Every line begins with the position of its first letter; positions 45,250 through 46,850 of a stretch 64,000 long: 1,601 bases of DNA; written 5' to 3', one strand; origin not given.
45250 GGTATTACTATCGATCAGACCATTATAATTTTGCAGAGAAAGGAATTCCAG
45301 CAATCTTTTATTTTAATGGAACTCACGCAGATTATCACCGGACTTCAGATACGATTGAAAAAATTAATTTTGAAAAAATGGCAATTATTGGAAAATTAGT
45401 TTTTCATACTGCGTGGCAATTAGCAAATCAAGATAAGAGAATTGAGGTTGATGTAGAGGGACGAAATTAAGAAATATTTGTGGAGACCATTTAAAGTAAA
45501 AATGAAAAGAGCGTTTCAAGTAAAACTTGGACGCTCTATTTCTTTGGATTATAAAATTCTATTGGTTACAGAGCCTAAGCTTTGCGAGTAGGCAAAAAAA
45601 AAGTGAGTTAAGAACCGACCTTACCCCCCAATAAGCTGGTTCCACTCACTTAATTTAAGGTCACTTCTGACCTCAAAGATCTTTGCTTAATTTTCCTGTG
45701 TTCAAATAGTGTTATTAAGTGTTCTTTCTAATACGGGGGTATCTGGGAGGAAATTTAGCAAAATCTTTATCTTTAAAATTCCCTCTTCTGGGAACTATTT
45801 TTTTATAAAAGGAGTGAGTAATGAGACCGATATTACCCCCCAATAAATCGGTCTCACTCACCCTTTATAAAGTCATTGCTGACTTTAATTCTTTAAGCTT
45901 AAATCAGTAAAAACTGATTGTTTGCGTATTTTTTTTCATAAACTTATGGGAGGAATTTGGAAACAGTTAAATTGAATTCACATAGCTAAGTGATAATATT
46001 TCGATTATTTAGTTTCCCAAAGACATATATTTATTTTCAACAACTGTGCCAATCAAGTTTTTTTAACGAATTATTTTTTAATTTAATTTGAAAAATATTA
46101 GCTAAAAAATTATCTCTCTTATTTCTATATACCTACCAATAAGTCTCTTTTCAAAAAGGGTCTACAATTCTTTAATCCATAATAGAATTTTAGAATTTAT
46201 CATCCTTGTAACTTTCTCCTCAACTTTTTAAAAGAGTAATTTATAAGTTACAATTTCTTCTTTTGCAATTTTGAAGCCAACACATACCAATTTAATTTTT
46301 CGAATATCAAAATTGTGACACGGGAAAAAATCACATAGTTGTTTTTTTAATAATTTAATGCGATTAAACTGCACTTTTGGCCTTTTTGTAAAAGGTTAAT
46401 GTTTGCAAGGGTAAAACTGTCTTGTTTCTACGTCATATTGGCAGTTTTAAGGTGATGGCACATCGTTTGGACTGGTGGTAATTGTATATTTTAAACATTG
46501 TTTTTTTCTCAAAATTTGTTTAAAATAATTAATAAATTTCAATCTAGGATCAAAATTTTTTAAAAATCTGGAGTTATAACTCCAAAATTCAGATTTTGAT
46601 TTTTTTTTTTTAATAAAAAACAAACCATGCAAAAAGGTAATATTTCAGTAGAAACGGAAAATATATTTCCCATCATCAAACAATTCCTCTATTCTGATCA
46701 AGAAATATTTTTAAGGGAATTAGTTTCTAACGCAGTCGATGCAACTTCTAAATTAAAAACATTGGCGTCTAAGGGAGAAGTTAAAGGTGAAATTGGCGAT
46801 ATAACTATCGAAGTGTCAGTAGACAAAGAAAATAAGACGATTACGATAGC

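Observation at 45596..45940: Two tandem paralogous two-hairpin elements with an identical C-rich loop and compensatory stem changes: a candidate structured sRNA family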

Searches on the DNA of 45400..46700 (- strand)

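Call 4: search_rna_families(source=window, start=45400, end=46700, threshold=evalue, max_evalue=10, show_alignments=5)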
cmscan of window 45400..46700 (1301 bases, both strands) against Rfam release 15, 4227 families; matches with E-value up to 10: 11.
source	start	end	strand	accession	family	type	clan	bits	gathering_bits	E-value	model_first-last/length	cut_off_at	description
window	45743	45897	-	RF02363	Yfr11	Gene; sRNA;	-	23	44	0.65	1-144/144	no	Cyanobacterial functional RNA 11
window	45592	45660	-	RF00768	MIR405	Gene; miRNA;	-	20.3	102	1.8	1-83/83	no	MIR405 microRNA precursor family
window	45739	45865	-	RF01644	ceN59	Gene; snRNA; snoRNA; HACA-box;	-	20.2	50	1.8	1-137/137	no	Caenorhabditis snoRNA ceN59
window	45795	45961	+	RF02452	ncr1575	Gene; sRNA;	-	19.1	60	7.6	1-212/212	no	Bacillus sRNA ncr1575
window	45800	45873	-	RF00832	mir-71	Gene; miRNA;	-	18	50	1.3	1-73/73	no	mir-71 microRNA precursor family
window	45592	45660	+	RF00768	MIR405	Gene; miRNA;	-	17.8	102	8.4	1-83/83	no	MIR405 microRNA precursor family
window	45497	45657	-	RF00558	L20_leader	Cis-reg; leader;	-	16.8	58.7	3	1-127/127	no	Ribosomal protein L20 leader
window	45800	45872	-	RF03516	MIR5229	Gene; miRNA;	-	16.6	80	4.5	1-87/87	no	MIR5229 microRNA precursor family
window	45800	45874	+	RF00832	mir-71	Gene; miRNA;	-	16.1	50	4.3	1-73/73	no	mir-71 microRNA precursor family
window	45416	45478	+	RF00372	sroH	Gene; sRNA;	-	15.2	80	0.56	1-161/161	no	sroH RNA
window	45760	45866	-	RF02578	tsr25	Gene; sRNA;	-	14.5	63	3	1-181/181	no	S. aureus tsr25 small RNA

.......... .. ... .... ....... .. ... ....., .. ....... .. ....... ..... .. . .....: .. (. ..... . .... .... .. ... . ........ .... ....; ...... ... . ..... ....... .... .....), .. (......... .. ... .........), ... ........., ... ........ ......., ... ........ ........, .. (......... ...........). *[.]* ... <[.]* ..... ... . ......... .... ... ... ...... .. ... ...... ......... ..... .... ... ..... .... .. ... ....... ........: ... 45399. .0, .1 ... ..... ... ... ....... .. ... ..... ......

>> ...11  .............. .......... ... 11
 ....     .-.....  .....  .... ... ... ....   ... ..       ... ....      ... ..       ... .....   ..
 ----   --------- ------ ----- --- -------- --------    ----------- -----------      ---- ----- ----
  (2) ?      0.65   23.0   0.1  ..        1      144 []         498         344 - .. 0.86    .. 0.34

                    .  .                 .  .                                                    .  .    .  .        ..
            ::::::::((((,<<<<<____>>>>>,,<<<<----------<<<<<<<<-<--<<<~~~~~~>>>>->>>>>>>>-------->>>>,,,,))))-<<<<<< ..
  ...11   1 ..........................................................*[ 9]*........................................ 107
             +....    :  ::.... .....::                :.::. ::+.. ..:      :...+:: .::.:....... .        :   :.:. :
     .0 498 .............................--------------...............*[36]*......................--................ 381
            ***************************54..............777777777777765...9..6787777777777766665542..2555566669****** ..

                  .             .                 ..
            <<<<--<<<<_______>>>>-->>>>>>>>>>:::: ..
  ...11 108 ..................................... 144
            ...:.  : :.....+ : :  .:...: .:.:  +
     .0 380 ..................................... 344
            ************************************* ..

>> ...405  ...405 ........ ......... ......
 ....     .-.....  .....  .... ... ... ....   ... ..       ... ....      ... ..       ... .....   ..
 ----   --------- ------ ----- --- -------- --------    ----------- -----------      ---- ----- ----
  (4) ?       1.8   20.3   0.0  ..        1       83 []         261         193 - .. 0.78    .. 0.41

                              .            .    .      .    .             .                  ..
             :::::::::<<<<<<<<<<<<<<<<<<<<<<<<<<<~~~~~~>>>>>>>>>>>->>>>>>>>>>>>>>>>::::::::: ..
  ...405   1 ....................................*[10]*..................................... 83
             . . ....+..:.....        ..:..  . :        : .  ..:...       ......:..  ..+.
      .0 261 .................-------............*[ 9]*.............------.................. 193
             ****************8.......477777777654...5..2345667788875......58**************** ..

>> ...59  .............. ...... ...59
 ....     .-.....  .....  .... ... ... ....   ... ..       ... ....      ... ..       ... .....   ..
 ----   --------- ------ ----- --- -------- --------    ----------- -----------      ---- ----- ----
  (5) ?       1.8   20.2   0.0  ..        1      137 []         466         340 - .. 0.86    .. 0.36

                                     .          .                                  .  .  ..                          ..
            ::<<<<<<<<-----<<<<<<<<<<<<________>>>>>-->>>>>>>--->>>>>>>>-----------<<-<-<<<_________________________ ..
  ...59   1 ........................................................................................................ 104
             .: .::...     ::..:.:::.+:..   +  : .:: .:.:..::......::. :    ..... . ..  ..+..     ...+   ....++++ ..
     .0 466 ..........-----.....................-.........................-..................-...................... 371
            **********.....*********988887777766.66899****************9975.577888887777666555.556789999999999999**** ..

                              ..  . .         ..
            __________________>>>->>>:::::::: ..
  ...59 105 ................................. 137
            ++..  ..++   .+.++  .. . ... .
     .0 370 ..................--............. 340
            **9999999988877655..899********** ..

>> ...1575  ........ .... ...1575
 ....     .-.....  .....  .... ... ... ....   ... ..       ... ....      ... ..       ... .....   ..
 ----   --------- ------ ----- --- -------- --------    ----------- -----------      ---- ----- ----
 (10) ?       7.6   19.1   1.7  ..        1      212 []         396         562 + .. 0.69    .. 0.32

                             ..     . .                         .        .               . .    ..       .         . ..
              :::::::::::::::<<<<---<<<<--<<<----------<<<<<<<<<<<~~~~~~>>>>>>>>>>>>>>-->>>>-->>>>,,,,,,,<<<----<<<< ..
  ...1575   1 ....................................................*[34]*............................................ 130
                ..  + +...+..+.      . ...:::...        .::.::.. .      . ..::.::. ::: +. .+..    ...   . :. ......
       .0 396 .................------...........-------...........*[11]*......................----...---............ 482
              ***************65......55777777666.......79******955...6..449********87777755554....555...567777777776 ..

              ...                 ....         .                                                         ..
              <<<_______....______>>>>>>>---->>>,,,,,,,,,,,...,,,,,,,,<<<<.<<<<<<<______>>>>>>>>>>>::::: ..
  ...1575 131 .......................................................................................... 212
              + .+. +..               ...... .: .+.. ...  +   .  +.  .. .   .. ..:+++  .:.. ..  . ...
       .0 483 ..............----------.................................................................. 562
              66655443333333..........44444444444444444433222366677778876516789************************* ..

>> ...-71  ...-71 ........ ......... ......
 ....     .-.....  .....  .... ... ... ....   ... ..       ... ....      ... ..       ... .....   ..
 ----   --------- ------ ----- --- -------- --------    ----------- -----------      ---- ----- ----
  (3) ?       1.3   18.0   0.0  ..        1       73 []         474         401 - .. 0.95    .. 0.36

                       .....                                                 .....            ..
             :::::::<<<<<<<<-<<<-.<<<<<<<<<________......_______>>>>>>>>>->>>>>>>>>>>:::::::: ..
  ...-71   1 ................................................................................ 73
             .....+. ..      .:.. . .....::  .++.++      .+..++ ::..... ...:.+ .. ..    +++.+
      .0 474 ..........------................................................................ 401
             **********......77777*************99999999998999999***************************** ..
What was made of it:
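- On Any Rfam 15 family (4227 models, including LhrC, RsaE, Qrr, 6S-Flavo, Flavo-1 and Bacteroid* motifs): Only chance-level hits (E of 0.56 or more, all far below gathering) appear in 45400-46700 (call 4).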

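Call 64: build_rna_model(alignment_id=A2, structure=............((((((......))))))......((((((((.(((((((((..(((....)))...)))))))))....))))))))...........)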
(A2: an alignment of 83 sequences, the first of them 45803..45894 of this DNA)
Model R1 built from alignment A2 (83 sequences, 101 columns); structure: as given.
model positions 92; base pairs 26; branch points 1; effective number of sequences 2.06; information 0.62 bits per position. Calibrated on 0.2 Mb of random sequence (short: E-values are rough).
structure used (alignment columns):
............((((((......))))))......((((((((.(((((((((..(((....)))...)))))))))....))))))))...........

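Call 65: search_with_rna_model(model_id=R1, source=window, filters=off, max_evalue=10, show_alignments=2)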
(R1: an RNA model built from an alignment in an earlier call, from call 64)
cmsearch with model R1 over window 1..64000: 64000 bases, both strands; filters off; matches with E-value up to 10: 41.
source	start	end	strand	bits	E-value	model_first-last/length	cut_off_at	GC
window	45802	45895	-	95.1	2.7e-22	1-92/92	no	0.35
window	45591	45683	-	90.5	4.4e-21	1-92/92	no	0.41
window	45792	45873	+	23.2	0.0014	1-92/92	no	0.35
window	45553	45661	+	18.9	0.019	1-92/92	no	0.39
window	49203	49278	-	17.6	0.041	1-92/92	no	0.26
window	62713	62791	-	16.1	0.099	1-92/92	no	0.37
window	49184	49254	+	14.9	0.21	1-92/92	no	0.27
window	50351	50413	-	14.7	0.24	1-92/92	no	0.32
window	4826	4914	-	13.3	0.55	1-92/92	no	0.35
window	46561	46609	+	12.8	0.74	1-92/92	no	0.2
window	10778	10886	-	12.7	0.76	1-92/92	no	0.39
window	23324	23394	-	12.2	1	1-92/92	no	0.25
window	37857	37917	+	12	1.2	1-92/92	no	0.33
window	45497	45563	-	11.5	1.6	1-92/92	no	0.27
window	28290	28348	+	11.3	1.8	1-92/92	no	0.22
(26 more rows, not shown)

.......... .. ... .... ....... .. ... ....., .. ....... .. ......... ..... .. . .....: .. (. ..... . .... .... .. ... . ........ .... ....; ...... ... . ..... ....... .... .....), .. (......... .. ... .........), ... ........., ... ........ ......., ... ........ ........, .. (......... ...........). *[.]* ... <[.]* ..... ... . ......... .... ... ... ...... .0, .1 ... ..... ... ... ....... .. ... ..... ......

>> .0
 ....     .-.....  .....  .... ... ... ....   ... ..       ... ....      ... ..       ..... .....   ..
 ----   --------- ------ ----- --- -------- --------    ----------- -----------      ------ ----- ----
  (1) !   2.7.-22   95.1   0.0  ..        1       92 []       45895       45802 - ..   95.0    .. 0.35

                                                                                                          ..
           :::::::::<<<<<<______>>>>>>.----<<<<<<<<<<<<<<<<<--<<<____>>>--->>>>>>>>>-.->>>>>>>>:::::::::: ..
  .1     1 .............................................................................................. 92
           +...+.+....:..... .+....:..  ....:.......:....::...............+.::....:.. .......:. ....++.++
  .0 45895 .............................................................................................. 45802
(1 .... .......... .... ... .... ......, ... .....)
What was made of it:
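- Checked: A covariance model with filters off gives two hits of 95 and 90 bits, and the next unrelated hit scores 17.6 bits (call 65).
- The covariance model scores 95/90 bits on the minus strand and 23/19 bits on the plus strand (call 65). The covariance model scores 23/19 bits on the plus strand against 95/90 bits on the minus strand (call 65).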

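Call 66: search_with_rna_model(model_id=R1, sources=[L012, L015, L018, L019, L020, L021, L022, L023, L024, L025, L026, L027, L028, L029, L030, L031, L032, L033, L034, L035, L036, L037, L038, L039, L040, L041, L042, L043, L044, L045, L046, L047, L048, L049, L050, L051, L052, L053, L054, L055, L056, L057, L058, L059, L060, L061], max_evalue=0.001, make_alignment=true)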
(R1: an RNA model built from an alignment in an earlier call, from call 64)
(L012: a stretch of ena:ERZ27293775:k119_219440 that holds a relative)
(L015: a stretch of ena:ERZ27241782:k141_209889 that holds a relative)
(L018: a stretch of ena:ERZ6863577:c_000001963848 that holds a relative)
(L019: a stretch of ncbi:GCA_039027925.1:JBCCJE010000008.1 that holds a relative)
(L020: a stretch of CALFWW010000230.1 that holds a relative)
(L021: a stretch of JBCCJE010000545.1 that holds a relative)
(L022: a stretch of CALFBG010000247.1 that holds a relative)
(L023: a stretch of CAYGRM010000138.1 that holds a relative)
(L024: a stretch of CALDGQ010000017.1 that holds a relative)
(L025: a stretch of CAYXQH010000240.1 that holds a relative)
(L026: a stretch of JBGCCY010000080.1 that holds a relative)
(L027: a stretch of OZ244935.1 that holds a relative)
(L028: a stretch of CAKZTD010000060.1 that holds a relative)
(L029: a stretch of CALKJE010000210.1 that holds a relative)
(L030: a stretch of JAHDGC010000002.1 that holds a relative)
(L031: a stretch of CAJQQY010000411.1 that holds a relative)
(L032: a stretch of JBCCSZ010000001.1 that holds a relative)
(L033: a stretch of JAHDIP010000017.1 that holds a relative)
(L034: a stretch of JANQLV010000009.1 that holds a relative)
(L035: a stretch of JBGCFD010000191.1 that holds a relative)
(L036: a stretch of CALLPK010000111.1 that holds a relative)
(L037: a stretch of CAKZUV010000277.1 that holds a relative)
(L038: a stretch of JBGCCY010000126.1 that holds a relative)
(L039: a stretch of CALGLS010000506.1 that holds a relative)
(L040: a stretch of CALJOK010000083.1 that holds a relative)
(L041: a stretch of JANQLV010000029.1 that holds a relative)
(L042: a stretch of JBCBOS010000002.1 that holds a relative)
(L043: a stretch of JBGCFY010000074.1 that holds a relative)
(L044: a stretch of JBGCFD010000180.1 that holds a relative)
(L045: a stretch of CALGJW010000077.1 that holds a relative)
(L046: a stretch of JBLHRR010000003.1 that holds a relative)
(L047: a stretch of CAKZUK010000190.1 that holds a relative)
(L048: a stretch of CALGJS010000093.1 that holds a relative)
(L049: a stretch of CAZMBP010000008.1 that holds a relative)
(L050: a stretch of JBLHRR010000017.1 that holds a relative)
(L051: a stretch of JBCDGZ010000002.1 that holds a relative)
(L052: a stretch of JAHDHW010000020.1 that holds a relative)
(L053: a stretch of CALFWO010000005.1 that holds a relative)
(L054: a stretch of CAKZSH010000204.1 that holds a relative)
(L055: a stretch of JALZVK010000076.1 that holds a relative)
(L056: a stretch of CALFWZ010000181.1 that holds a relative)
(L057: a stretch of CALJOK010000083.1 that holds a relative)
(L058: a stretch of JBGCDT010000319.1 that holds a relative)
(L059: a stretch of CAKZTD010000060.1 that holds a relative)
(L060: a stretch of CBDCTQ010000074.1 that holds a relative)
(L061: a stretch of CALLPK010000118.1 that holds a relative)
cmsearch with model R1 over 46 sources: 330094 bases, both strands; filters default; matches with E-value up to 0.001: 100.
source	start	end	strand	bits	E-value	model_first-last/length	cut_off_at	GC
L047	7159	7252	+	98.3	2.2e-22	1-92/92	no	0.35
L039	2736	2829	+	96.9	4.9e-22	1-92/92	no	0.36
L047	6971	7061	+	96.4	6.6e-22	1-92/92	no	0.35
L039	2928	3021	+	96.2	7.4e-22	1-92/92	no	0.37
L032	3083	3174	-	96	8.2e-22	1-92/92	no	0.41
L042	4782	4873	+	96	8.2e-22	1-92/92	no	0.41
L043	2986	3078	+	94.8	1.7e-21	1-92/92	no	0.39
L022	997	1089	-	94.2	2.4e-21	1-92/92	no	0.39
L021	377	468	+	93.7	3.3e-21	1-92/92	no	0.42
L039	2528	2618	+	93.5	3.7e-21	1-92/92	no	0.35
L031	6840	6933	+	93.3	4.3e-21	1-92/92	no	0.36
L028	7889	7980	-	93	5.1e-21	1-92/92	no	0.4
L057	37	130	-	92.6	6.4e-21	1-92/92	no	0.36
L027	1285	1376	-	92.3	7.5e-21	1-92/92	no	0.41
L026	4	97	+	92.2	8.3e-21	1-92/92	no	0.37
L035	4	97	+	92.2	8.3e-21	1-92/92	no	0.37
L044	706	799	+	92.2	8.3e-21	1-92/92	no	0.37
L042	4588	4680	+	91.7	1.1e-20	1-92/92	no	0.4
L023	1791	1884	+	91.6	1.2e-20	1-92/92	no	0.37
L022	1254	1347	-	91.5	1.2e-20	1-92/92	no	0.34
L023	1999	2091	+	91.4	1.3e-20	1-92/92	no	0.4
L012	3188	3281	-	91.2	1.5e-20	1-92/92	no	0.38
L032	3272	3364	-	91.1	1.6e-20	1-92/92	no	0.38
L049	5998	6091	+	90.8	1.9e-20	1-92/92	no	0.36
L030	6954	7045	-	90.6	2.1e-20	1-92/92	no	0.36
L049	6213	6305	+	90.5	2.3e-20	1-92/92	no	0.41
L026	216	308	+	90.5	2.3e-20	1-92/92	no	0.41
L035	216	308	+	90.5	2.3e-20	1-92/92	no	0.41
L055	12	104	-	90.4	2.3e-20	1-92/92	no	0.42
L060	7444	7537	-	90.3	2.6e-20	1-92/92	no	0.35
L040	7826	7918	-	90.2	2.7e-20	1-92/92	no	0.42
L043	2726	2819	+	90.1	2.9e-20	1-92/92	no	0.35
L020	4946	5037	+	90.1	2.9e-20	1-92/92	no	0.45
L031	7055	7147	+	90.1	2.9e-20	1-92/92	no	0.4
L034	3151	3242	-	89.4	4.5e-20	1-92/92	no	0.42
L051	813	905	-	89.2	5e-20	1-92/92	no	0.37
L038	1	92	-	89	5.7e-20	1-92/92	no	0.37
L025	1552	1643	+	88.9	6e-20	1-92/92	no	0.4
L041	1483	1576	+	88.4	7.7e-20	1-92/92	no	0.43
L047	7358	7450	+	88.1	9.3e-20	1-92/92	no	0.38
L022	1457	1549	-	88.1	9.5e-20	1-92/92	no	0.39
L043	2524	2616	+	88.1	9.5e-20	1-92/92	no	0.39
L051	611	703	-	87.8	1.1e-19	1-92/92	no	0.42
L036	267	358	-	87.5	1.4e-19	1-92/92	no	0.39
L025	997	1090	+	87.2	1.6e-19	1-92/92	no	0.34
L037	1418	1509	+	87.2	1.6e-19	1-92/92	no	0.39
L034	3328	3421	-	87.1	1.7e-19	1-92/92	no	0.44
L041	1304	1398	+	87.1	1.8e-19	1-92/92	no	0.4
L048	254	345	-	86.6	2.3e-19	1-92/92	no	0.4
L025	1181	1275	+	86.5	2.5e-19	1-92/92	no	0.36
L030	6498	6590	-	86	3.4e-19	1-92/92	no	0.34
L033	6747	6837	-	85.9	3.6e-19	1-92/92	no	0.38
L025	1366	1460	+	85.4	4.9e-19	1-92/92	no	0.35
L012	2975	3066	-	85.2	5.2e-19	1-92/92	no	0.38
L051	418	510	-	85.2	5.3e-19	1-92/92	no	0.4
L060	7669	7762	-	85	5.9e-19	1-92/92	no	0.37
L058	1754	1846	+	85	6e-19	1-92/92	no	0.38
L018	2935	3028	-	84.9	6.4e-19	1-92/92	no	0.43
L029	358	449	-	84.7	7.2e-19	1-92/92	no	0.41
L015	2888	2981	-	84.6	7.6e-19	1-92/92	no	0.41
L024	4932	5024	-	84.6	7.9e-19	1-92/92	no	0.44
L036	65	154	-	84.5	8e-19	1-92/92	no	0.4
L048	56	145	-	84.5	8e-19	1-92/92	no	0.4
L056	180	269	+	84.5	8e-19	1-92/92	no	0.4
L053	4111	4201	-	84.1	1e-18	1-92/92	no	0.37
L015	3100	3194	-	84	1.1e-18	1-92/92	no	0.39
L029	160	249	-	83.9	1.2e-18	1-92/92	no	0.41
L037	1619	1708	+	83.9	1.2e-18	1-92/92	no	0.41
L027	1460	1552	-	83.8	1.2e-18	1-92/92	no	0.45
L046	5598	5690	-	83.8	1.3e-18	1-92/92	no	0.34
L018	3144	3238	-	83.8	1.3e-18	1-92/92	no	0.41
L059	113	206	-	83.7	1.3e-18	1-92/92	no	0.37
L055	222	314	-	83.5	1.5e-18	1-92/92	no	0.38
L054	1929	2022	+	83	2e-18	1-92/92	no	0.44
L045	5792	5882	-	82.7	2.4e-18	1-92/92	no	0.38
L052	6204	6294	-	82.5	2.8e-18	1-92/92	no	0.43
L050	418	511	-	81.8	4.1e-18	1-92/92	no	0.4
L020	4812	4903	+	81.8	4.1e-18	1-92/92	no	0.38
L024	5037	5128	-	81.3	5.6e-18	1-92/92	no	0.38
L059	336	430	-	79.8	1.4e-17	1-92/92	no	0.36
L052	6382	6474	-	79.8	1.4e-17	1-92/92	no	0.42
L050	92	184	-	79.8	1.4e-17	1-92/92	no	0.37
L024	4528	4619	-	79.4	1.8e-17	1-92/92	no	0.39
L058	1563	1654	+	79.1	2e-17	1-92/92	no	0.36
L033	6916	7004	-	79.1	2e-17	1-92/92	no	0.36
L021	164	256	+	78.7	2.7e-17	1-92/92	no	0.4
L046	5374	5466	-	78.6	2.8e-17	1-92/92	no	0.41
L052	6563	6655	-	78.5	3e-17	1-92/92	no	0.43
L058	1311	1405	+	78.1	3.7e-17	1-92/92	no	0.35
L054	1721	1815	+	77.2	6.5e-17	1-92/92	no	0.41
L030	7271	7363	-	76.3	1.1e-16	1-92/92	no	0.41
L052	6756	6845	-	75.8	1.5e-16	1-92/92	no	0.41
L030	6764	6854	-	72.4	1.2e-15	1-92/92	no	0.36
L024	4254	4346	-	72.1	1.4e-15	1-92/92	no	0.37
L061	1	77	+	68.5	1.2e-14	14-92/92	5'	0.43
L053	4313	4407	-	67.8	1.8e-14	1-92/92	no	0.42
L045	5992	6087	-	65.5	7.2e-14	1-92/92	no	0.4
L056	1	69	+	58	6.3e-12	24-92/92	5'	0.42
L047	7182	7261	-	27.5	0.00056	1-92/92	no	0.31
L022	977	1067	+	27.2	0.00066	1-92/92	no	0.34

Alignment A3: 100 matches aligned to the model, 115 columns, each read 5' to 3' on its own strand. Consensus structure (alignment columns), stored with it:
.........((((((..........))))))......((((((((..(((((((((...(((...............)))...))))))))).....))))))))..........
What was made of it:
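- The covariance model finds 98 modules in 45 loci and 2 in the window (calls 65, 66).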
